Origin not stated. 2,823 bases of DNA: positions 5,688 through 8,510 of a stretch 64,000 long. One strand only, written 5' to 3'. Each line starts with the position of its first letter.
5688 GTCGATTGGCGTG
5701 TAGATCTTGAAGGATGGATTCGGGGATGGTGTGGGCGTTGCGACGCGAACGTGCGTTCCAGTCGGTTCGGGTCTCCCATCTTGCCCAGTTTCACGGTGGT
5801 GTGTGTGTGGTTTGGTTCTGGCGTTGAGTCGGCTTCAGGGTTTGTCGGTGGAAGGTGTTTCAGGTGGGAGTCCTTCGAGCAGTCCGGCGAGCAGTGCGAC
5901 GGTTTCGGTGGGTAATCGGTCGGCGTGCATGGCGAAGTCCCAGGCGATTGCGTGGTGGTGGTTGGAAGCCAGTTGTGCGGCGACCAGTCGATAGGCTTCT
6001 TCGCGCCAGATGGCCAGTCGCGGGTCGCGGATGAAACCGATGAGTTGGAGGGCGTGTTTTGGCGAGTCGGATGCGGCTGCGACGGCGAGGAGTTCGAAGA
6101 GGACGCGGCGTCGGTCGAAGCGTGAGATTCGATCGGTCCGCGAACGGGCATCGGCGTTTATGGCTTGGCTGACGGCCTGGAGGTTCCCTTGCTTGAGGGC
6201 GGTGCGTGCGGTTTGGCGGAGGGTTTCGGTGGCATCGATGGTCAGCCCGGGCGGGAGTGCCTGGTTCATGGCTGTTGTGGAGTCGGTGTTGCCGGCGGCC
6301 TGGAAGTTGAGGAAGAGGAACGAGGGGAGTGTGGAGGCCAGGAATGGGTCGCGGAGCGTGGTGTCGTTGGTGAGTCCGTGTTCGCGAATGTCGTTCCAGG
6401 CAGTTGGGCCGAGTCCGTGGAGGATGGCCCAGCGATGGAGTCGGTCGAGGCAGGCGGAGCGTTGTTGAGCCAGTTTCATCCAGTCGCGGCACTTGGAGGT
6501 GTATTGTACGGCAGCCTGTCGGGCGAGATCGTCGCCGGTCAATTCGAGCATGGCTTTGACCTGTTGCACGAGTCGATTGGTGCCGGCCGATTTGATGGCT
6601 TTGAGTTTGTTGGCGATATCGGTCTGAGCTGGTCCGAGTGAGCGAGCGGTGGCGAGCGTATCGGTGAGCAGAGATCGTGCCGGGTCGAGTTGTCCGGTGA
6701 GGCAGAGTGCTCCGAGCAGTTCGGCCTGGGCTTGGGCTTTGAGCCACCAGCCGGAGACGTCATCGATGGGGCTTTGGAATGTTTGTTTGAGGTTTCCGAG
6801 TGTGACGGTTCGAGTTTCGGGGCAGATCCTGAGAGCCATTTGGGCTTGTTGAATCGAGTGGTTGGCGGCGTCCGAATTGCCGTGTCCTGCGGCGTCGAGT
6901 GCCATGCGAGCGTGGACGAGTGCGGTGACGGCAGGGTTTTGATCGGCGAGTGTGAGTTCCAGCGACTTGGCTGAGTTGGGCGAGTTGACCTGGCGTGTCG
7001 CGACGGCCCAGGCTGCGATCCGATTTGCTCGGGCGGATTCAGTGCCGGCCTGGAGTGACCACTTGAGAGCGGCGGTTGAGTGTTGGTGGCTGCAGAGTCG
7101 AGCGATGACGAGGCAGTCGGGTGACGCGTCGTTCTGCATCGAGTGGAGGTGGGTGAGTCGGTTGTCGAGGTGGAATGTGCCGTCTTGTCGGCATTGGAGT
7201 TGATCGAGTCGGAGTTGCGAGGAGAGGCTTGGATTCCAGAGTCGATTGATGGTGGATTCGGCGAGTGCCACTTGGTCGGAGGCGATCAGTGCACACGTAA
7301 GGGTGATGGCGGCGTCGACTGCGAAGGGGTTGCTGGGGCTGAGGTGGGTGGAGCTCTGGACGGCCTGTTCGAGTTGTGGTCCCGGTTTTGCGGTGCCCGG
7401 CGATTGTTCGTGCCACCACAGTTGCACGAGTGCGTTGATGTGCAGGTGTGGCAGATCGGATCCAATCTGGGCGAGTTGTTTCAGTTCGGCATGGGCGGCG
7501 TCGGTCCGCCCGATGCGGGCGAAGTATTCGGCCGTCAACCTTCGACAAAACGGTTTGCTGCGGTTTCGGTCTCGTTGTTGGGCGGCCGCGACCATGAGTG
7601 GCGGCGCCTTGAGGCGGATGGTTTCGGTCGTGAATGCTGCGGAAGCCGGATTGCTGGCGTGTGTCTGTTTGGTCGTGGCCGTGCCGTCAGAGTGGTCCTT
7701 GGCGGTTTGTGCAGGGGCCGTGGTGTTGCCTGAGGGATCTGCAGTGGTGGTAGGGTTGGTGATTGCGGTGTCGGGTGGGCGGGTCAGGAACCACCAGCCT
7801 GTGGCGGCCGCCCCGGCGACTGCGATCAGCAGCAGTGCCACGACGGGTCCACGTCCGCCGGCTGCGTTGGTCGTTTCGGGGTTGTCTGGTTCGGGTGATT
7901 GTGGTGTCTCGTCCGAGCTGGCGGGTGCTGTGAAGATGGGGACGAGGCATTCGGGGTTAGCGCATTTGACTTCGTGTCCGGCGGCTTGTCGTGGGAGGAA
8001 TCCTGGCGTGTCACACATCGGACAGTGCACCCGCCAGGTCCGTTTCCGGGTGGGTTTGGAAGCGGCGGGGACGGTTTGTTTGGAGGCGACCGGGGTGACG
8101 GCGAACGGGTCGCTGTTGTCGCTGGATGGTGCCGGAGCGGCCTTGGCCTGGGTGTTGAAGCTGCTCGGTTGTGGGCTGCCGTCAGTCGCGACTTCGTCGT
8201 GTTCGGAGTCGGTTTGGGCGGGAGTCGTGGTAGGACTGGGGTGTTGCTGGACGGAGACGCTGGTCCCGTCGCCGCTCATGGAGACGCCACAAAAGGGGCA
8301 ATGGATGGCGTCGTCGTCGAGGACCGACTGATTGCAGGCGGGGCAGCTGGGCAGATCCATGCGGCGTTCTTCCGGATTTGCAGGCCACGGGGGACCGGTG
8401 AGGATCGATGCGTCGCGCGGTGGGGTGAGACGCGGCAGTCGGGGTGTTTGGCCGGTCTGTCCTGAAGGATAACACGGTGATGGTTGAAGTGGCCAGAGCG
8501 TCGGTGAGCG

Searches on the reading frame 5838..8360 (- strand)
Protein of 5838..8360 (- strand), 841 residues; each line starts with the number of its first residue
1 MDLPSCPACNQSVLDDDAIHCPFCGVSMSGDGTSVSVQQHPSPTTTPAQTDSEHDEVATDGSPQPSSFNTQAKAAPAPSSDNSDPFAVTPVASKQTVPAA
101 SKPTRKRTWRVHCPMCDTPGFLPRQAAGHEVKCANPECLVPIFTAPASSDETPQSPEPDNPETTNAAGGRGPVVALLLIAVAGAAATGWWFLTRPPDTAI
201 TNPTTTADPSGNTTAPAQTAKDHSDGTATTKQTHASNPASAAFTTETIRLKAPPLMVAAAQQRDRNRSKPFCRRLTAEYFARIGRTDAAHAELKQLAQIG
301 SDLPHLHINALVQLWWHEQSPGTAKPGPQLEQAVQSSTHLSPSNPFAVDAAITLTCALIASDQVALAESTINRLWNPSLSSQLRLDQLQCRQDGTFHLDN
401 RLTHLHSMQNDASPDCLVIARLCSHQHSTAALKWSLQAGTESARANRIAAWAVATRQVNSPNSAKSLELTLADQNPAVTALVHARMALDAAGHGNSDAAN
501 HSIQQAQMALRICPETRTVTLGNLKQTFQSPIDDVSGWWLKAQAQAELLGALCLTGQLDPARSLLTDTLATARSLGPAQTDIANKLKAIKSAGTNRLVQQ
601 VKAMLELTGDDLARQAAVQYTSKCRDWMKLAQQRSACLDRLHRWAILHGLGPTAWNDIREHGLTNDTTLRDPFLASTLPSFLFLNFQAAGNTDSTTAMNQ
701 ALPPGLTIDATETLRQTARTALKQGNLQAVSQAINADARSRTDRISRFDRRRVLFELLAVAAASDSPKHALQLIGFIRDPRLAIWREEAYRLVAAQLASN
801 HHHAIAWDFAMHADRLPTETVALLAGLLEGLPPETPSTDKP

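Call 71: search_protein_families(library=pfam, proteins=[window:5838-8360:-], max_evalue=0.001)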
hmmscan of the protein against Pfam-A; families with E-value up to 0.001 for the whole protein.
window:5838-8360:- (841 aa): 1 family
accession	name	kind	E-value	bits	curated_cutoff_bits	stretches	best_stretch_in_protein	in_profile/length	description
PF13248.11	Zn_ribbon_3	-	0.00024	20.9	27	1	5-26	4-24/26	zinc-ribbon domain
